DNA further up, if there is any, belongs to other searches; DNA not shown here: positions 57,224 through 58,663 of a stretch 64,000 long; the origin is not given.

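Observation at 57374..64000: Multi-GAF hybrid kinase, Hpt and receiver-adenylyl cyclase: a candidate four-step phosphorelay driving cAMP synthesis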

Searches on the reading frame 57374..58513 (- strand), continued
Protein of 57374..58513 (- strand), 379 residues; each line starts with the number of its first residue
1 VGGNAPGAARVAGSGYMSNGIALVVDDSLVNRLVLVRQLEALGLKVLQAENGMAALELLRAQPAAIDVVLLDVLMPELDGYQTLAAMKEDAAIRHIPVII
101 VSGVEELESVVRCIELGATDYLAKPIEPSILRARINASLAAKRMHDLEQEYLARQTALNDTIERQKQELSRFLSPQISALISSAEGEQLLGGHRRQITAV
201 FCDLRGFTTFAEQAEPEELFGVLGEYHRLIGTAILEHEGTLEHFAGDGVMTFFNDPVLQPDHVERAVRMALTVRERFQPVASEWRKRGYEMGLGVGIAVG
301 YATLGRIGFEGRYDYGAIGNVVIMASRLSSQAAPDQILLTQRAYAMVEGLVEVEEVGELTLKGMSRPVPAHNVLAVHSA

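Call 21: find_related_loci(query=A1, collection=genome_contigs, flank=10000)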
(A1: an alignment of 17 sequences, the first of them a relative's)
Query A1 (363 aa) in genome_contigs; peptide patterns used: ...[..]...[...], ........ (x = any residue, [..] = any of these).
600 stretches matched a pattern (row limit reached: there are more); 597 encode a relative of the query (tblastn E <= 1e-3); the best 80 are kept; 80 distinct loci.
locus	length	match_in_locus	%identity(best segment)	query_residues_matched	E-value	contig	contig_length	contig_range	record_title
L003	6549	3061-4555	46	1-363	4e-97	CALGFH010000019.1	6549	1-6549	MAG TPA_asm: uncultured actinobacterium isolate ERR671912_bin.21_CONCOCT_v1.1_MAG genome assembly, contig: ERZ1756298.23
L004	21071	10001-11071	46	7-358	1e-93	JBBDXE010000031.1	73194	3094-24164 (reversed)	MAG: Dehalococcoidia bacterium isolate LejiaD_68_21 Lejia_D_688_length_73194_cov_13, whole genome shotgun sequence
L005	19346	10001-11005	38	7-362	3e-68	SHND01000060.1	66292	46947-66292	MAG: Chloroflexota bacterium isolate Bin6 c_000000000122, whole genome shotgun sequence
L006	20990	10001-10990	37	7-347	8e-54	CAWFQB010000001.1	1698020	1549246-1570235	MAG: uncultured Chthonomonadaceae bacterium isolate MFD04580.bin.2.50 genome assembly, contig: contig_10650, whole genom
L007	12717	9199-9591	58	4-136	1e-43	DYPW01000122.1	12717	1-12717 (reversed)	MAG TPA_asm: Caldilinea aerophila isolate SulCav_GS10_10_44_43 SulCav_GS10_10_8157_length_12717_cov_16_691439, whole gen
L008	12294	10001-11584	57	4-144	2e-42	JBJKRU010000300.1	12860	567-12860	MAG: Candidatus Limnocylindrales bacterium isolate Bin_66 S1Ck127_455770_flag_1_multi_7.0000_len_12860, whole genome sho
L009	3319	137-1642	54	2-137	3e-39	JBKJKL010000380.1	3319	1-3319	MAG: Chthoniobacterales bacterium isolate ant_bin.241 k117_6267452, whole genome shotgun sequence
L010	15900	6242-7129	30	7-296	3e-38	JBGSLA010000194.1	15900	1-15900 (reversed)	MAG: Desulfobaccales bacterium isolate JTS-AC195 k141_942887, whole genome shotgun sequence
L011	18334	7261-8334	27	7-350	3e-36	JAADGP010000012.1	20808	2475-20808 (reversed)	MAG: FCB group bacterium isolate M_MetaBat.123 contig-127_4513, whole genome shotgun sequence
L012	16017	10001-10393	57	7-137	8e-36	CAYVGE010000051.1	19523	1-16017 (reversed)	MAG TPA_asm: uncultured Actinomycetota bacterium isolate SRP304980_co1_8 genome assembly, contig: NODE_1267_length_19523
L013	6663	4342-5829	48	3-132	4e-33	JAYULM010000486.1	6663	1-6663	MAG: Armatimonadota bacterium isolate GFS_9362 GFS_9362_485, whole genome shotgun sequence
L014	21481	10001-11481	40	1-133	4e-24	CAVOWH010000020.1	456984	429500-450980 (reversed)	MAG: uncultured delta proteobacterium isolate MFD00032.bin.1.90 genome assembly, contig: contig_7473, whole genome shotg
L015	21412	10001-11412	43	7-144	5e-24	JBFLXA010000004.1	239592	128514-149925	MAG: Pseudomonadota bacterium isolate MAG046 MAG046_4, whole genome shotgun sequence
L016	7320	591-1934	38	7-131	1e-23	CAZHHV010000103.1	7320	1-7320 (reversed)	MAG TPA_asm: uncultured Nitrospiraceae bacterium isolate binchicken_co232_94 genome assembly, contig: NODE_19284_length_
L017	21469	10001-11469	40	2-139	7e-23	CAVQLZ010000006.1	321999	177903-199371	MAG: uncultured Acidobacteriaceae bacterium isolate MFD04463.bin.1.282 genome assembly, contig: contig_32624, whole geno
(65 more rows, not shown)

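Call 22: find_encoding_contigs(protein=P0025, flank=10000, max_places=2)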
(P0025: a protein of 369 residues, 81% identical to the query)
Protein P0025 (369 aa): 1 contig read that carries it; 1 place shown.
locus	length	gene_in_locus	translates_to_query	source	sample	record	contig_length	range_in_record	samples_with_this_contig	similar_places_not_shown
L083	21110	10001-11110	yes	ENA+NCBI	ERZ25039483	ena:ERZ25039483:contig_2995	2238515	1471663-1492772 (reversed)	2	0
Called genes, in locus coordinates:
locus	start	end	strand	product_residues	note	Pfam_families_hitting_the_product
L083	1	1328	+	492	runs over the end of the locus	PF01494:FAD_binding_3, PF21274:Rng_hyd_C (weak)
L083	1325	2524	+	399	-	PF07690:MFS_1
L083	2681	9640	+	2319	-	PF01590:GAF, PF13185:GAF_2, PF01590:GAF, PF13185:GAF_2, PF01590:GAF, PF13185:GAF_2, PF01590:GAF, PF13185:GAF_2, +21 more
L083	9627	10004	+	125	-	PF01627:Hpt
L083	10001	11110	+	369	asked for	PF00072:Response_reg, PF00211:Guanylate_cyc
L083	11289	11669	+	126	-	-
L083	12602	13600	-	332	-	PF00106:adh_short, PF01370:Epimerase, PF08659:KR (weak), PF13561:adh_short_C2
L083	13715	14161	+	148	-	PF10604:Polyketide_cyc2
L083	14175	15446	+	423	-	PF01266:DAO, PF01593:Amino_oxidase, PF13450:NAD_binding_8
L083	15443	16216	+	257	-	PF07103:DUF1365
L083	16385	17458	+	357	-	PF02353:CMAS, PF13489:Methyltransf_23, PF08241:Methyltransf_11, PF08242:Methyltransf_12, PF13649:Methyltransf_25, PF13847:Methyltransf_31 (weak)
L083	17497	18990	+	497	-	PF01370:Epimerase, PF05368:NmrA, PF13460:NAD_binding_10, PF11066:DUF2867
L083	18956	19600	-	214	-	-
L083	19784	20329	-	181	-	PF02469:Fasciclin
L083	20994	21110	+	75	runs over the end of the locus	-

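Call 23: find_encoding_contigs(protein=P0060, flank=10000, max_places=2)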
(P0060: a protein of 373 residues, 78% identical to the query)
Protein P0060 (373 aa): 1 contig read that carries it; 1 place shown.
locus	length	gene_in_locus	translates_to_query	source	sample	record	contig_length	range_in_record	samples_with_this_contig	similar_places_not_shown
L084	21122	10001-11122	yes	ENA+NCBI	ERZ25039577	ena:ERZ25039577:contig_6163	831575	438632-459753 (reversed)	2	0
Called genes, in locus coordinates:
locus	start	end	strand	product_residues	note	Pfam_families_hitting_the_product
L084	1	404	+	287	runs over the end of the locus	PF01225:Mur_ligase, PF08245:Mur_ligase_M (weak)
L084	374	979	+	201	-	PF02875:Mur_ligase_C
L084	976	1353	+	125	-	-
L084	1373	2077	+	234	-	PF03372:Exo_endo_phos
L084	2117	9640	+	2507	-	PF01590:GAF, PF13185:GAF_2, PF01590:GAF, PF13185:GAF_2, PF01590:GAF, PF13185:GAF_2, PF01590:GAF, PF13185:GAF_2, +25 more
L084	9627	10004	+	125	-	PF01627:Hpt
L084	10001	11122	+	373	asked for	PF00072:Response_reg, PF00211:Guanylate_cyc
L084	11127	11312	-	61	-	-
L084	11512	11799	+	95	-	-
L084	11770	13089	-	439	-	PF13167:GTP-bdg_N, PF19275:HflX_C (faint), PF16360:GTP-bdg_M, PF01926:MMR_HSR1, PF02421:FeoB_N (weak)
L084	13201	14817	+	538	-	PF00990:GGDEF, PF00563:EAL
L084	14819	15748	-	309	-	PF01745:IPT (weak), PF01715:IPPT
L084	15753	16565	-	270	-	PF00149:Metallophos, PF13277:YmdB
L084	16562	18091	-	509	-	PF12072:RNase_Y_N, PF00013:KH_1, PF01966:HD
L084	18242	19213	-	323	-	PF00296:Bac_luciferase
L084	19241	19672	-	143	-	PF02631:RecX_HTH2, PF21981:RecX_HTH3 (weak)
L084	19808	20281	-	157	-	PF00877:NLPC_P60 (weak)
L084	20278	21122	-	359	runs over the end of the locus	PF00154:RecA_N, PF08423:Rad51, PF06745:ATPase (faint), PF21096:RecA_C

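Call 24: find_encoding_contigs(protein=P0037, flank=10000, max_places=2)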
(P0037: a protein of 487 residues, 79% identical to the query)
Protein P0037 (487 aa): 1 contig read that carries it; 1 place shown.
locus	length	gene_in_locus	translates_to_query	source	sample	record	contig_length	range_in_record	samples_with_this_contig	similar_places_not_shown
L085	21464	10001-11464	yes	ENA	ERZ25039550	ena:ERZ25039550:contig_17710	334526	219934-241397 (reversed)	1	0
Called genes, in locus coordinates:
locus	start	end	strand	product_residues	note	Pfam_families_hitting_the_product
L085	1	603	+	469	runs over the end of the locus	PF02463:SMC_N (faint), PF00005:ABC_tran (weak)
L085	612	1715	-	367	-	-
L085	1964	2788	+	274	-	PF00211:Guanylate_cyc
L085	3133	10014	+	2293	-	PF13185:GAF_2, PF01590:GAF, PF13185:GAF_2, PF13492:GAF_3, PF01590:GAF, PF13185:GAF_2, PF13492:GAF_3, PF01590:GAF, +26 more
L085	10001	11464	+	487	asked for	PF01627:Hpt, PF00072:Response_reg, PF00211:Guanylate_cyc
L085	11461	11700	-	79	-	-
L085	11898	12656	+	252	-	PF00211:Guanylate_cyc (weak), PF13191:AAA_16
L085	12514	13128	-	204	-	-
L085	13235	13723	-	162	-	-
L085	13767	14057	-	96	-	-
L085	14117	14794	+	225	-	-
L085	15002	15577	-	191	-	-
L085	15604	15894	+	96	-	-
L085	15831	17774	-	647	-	PF00580:UvrD-helicase, PF13245:AAA_19, PF13604:AAA_30 (faint), PF13087:AAA_12 (faint), PF13361:UvrD_C, PF13538:UvrD_C_2, PF00570:HRDC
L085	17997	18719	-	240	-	-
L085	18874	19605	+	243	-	-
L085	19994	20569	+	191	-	-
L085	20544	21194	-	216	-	PF13527:Acetyltransf_9 (faint), PF00583:Acetyltransf_1, PF13508:Acetyltransf_7, PF13673:Acetyltransf_10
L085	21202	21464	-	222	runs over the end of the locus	-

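Call 25: search_protein_families(library=pfam, proteins=[L083:2681-9640:+, L084:2117-9640:+, L085:3133-10014:+], max_evalue=0.001)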
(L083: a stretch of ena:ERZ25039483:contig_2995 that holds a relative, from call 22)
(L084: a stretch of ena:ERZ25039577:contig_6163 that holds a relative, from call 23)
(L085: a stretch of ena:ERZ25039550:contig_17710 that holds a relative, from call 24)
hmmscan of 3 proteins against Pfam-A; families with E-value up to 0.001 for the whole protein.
L083:2681-9640:+ (2319 aa): 8 families
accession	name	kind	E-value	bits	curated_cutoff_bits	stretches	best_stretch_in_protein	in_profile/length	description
PF13185.12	GAF_2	-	1.2e-139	459.8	28.6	10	226-363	2-136/136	GAF domain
PF01590.32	GAF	-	1.6e-120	398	22.4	10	754-891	3-133/133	GAF domain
PF13492.12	GAF_3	-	8.3e-78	259.5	27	9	1621-1757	5-129/129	GAF domain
PF00072.30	Response_reg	-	6e-40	136.3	30.2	2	2180-2291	1-110/111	Response regulator receiver domain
PF02518.31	HATPase_c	-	8.6e-25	87.8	26.4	1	1889-2011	1-109/111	Histidine kinase-, DNA gyrase B-, and HSP90-like ATPase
PF00512.31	HisKA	-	4.4e-23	81.6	26.9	1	1777-1842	1-66/66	His Kinase A (phospho-acceptor) domain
PF15714.11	SpoVT_C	-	1.8e-21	77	27.5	0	500-541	84-126/128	Stage V sporulation protein T C-terminal, transcription factor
PF11849.14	DUF3369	-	3.3e-10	40.9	27.2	0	1036-1076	127-167/168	Domain of unknown function (DUF3369)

L084:2117-9640:+ (2507 aa): 11 families
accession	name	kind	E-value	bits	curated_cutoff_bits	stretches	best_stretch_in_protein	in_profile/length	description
PF13185.12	GAF_2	-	3.9e-152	500.3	28.6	11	414-551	2-136/136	GAF domain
PF01590.32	GAF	-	7.3e-127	418.6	22.4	11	1805-1943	1-133/133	GAF domain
PF13492.12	GAF_3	-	1.1e-86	288.2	27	10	1806-1945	2-129/129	GAF domain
PF00072.30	Response_reg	-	2.2e-39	134.5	30.2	2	2370-2481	1-110/111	Response regulator receiver domain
PF02518.31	HATPase_c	-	3.2e-25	89.2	26.4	1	2077-2199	1-109/111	Histidine kinase-, DNA gyrase B-, and HSP90-like ATPase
PF00512.31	HisKA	-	1.5e-22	79.8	26.9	1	1965-2030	1-66/66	His Kinase A (phospho-acceptor) domain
PF15714.11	SpoVT_C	-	2.2e-17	63.8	27.5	0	648-722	52-125/128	Stage V sporulation protein T C-terminal, transcription factor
PF11849.14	DUF3369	-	3.4e-12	47.4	27.2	0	679-732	116-167/168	Domain of unknown function (DUF3369)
PF11188.13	DUF2975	-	6.2e-05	23.4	27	0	1225-1252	42-69/130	Protein of unknown function (DUF2975)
PF21028.2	DUF1285_C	-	9.4e-05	23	29.3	0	1436-1478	29-71/95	Protein of unknown function (DUF1285), C-terminal domain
PF10684.14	BDM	-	0.00096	19.9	32.9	0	1270-1293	8-31/71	Putative biofilm-dependent modulation protein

L085:3133-10014:+ (2293 aa): 11 families
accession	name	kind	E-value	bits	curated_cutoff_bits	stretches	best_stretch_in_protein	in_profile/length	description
PF13185.12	GAF_2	-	6.7e-135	444.5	28.6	10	1594-1732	3-136/136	GAF domain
PF01590.32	GAF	-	1.2e-116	385.6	22.4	10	1595-1731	2-133/133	GAF domain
PF13492.12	GAF_3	-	1.3e-87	291.2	27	9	1597-1733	4-129/129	GAF domain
PF00072.30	Response_reg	-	5.5e-37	126.8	30.2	2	2154-2265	1-110/111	Response regulator receiver domain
PF02518.31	HATPase_c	-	5.8e-25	88.3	26.4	1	1865-1987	1-109/111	Histidine kinase-, DNA gyrase B-, and HSP90-like ATPase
PF15714.11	SpoVT_C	-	7.8e-23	81.4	27.5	0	421-498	51-124/128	Stage V sporulation protein T C-terminal, transcription factor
PF00512.31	HisKA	-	2.2e-22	79.3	26.9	1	1753-1818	1-66/66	His Kinase A (phospho-acceptor) domain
PF11849.14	DUF3369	-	5.8e-12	46.6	27.2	0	472-509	130-167/168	Domain of unknown function (DUF3369)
PF21028.2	DUF1285_C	-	1.2e-07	32.3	29.3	0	1037-1084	29-76/95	Protein of unknown function (DUF1285), C-terminal domain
PF11188.13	DUF2975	-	4e-06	27.2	27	0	826-853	42-69/130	Protein of unknown function (DUF2975)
PF11537.13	NitrOD5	-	0.00018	22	27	0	840-900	28-89/94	Nitrosopumilus output domain 5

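Call 40: search_protein_representatives(protein=window:57374-58465:-)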
Query: 363 residues. Proteins with E-value up to 0.001 (for the whole library): 684778; up to 1e-10: 157860; up to 1e-30: 4220. The best 150 are listed.
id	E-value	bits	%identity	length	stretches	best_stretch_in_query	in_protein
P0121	5.3e-144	495.8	64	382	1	4-360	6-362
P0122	1.3e-121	422.2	74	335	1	2-277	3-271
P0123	2.1e-108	378.8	55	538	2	139-362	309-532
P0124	6.9e-106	370.5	53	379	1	5-360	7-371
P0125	2.0e-104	365.7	55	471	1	9-358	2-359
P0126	3.6e-104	364.9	54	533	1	5-359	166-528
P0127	9.2e-102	356.9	35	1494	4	4-357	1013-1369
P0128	2.0e-100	352.6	53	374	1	7-359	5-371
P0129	3.3e-97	342.0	40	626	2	4-357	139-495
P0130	4.3e-96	338.3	52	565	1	6-358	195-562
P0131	5.5e-94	331.4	50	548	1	4-359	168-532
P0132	5.9e-94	331.3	50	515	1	6-357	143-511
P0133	5.3e-93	328.2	49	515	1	4-355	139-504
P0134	8.4e-93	327.5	47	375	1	5-360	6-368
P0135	6.4e-91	321.3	46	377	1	6-361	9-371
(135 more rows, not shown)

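Call 52: search_protein_families(library=ncbifam, proteins=[P0001], max_evalue=0.001)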
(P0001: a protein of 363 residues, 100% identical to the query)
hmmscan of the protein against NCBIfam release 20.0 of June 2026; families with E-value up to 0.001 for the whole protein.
P0001 (363 aa): 96 families (the best 25 are shown)
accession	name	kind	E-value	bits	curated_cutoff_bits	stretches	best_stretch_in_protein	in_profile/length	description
NF007135.0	PRK09581.1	equivalog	2.1e-29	102.6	474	1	6-144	5-138/457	PleD family two-component system response regulator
NF045944.1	ResRegRpaBCyano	equivalog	6.7e-23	81.3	330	1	7-133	1-120/229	response regulator transcription factor RpaB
NF041733.1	resp_reg_CseB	equivalog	7.2e-21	74.6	350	1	6-134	4-126/228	two-component system response regulator CseB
NF008099.0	PRK10841.1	equivalog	7.9e-20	70.2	920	1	6-121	827-938/949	two-component system sensor histidine kinase RcsC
NF045505.1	RR_RssB_Pseudo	equivalog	9.3e-20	71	700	1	6-143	8-142/394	two-component system response regulator RssB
NF011874.0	PRK15347.1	equivalog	2.1e-19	69.1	852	1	7-169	694-854/921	two component system sensor kinase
TIGR02154.1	PhoB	equivalog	3.8e-18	65.6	296.2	1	6-145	5-142/226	phosphate regulon transcriptional regulator PhoB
NF007969.0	PRK10693.1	equivalog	6.5e-18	64.9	329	1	7-166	11-169/337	two-component system response regulator RssB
NF041880.1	EPS_EpsF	equivalog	5.4e-17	61.4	900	1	9-149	1-136/492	response regulator EpsF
NF033120.0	vanR_FM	exception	9.5e-17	61.4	460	1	7-142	7-135/231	vancomycin resistance response regulator transcription factor, VanR-F/VanR-M family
NF008199.0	PRK10955.1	equivalog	1.1e-16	61.4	341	1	5-135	4-127/232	envelope stress response regulator transcription factor CpxR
NF008469.0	PRK11361.1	equivalog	1.6e-16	60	714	1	6-130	7-127/461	acetoacetate metabolism transcriptional regulator AtoC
NF053854.1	RespRegPhoBBctds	equivalog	2.8e-16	59.5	270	1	7-134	2-126/225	two-component system response regulator PhoB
NF040689.1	MtrAB_MtrA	equivalog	5.4e-16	58.6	300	1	7-134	2-122/219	MtrAB system response regulator MtrA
NF047654.1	DiguCycDgcRLepto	equivalog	5.5e-16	58.3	500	1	6-138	5-135/295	diguanylate cyclase DgcR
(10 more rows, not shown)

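Call 53: search_protein_families(library=padloc, proteins=[P0001], max_evalue=0.01)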
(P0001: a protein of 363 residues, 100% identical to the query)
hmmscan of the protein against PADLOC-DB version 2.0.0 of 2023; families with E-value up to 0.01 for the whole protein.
P0001 (363 aa): 11 families
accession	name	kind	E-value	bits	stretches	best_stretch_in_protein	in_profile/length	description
PDLC00734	PycC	-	7e-19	66.2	1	117-313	125-321/374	Pycsar cyclase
PDLC02367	PycC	-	8.3e-18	62.7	1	180-335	43-196/226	-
PDLC00766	PycC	-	1.8e-11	41.9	1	181-339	44-203/232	Pycsar cyclase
PDLC02366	PycC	-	2.6e-11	41.1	1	177-332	274-434/486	-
PDLC02369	PycC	-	1.9e-10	38.7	1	179-331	45-191/248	-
PDLC00765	PycC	-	3.6e-10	37.5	1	182-332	259-413/477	Pycsar cyclase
PDLC02368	PycC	-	2.5e-07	28.6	1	176-330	40-199/234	-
PDLC00762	PycC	-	4.9e-06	23.7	1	179-331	281-445/508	Pycsar cyclase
PDLC00763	PycC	-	1.1e-05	23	1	180-331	53-207/268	Pycsar cyclase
PDLC02370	PycC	-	3.2e-05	21.5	1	180-326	81-233/340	-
PDLC00764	PycC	-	0.0058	13.6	1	179-328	93-250/449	Pycsar cyclase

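Call 60: find_encoding_contigs(protein=P0087, flank=10000, max_places=2)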
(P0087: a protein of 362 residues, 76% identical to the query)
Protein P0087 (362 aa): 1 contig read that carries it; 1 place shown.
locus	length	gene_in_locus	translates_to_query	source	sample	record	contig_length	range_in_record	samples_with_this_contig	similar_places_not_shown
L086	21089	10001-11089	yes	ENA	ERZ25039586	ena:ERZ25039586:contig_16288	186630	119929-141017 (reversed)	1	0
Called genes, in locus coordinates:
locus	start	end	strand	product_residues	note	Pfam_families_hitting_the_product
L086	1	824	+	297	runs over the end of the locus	PF18075:FtsX_ECD, PF02687:FtsX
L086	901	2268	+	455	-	PF22694:CtpB_N-like, PF13180:PDZ_2 (weak), PF00595:PDZ (weak), PF17820:PDZ_6, PF03572:Peptidase_S41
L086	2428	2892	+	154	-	PF01668:SmpB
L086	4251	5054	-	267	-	-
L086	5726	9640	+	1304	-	PF13185:GAF_2, PF01590:GAF, PF13185:GAF_2, PF01590:GAF, PF13185:GAF_2, PF13492:GAF_3, PF01590:GAF, PF13185:GAF_2, +7 more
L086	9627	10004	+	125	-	PF01627:Hpt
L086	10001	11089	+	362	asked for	PF00072:Response_reg, PF00211:Guanylate_cyc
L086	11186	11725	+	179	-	-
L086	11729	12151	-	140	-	-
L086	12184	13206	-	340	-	PF14804:Jag_N, PF13083:KH_KhpA-B, PF01424:R3H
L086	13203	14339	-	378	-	PF02096:60KD_IMP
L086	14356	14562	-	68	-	PF01809:YidD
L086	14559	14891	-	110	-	PF00825:Ribonuclease_P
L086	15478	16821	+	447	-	PF11638:DnaA_N, PF00308:Bac_DnaA, PF01695:IstB_IS21 (weak), PF00004:AAA (weak), PF08299:Bac_DnaA_C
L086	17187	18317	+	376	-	PF00712:DNA_pol3_beta, PF02767:DNA_pol3_beta_2, PF02768:DNA_pol3_beta_3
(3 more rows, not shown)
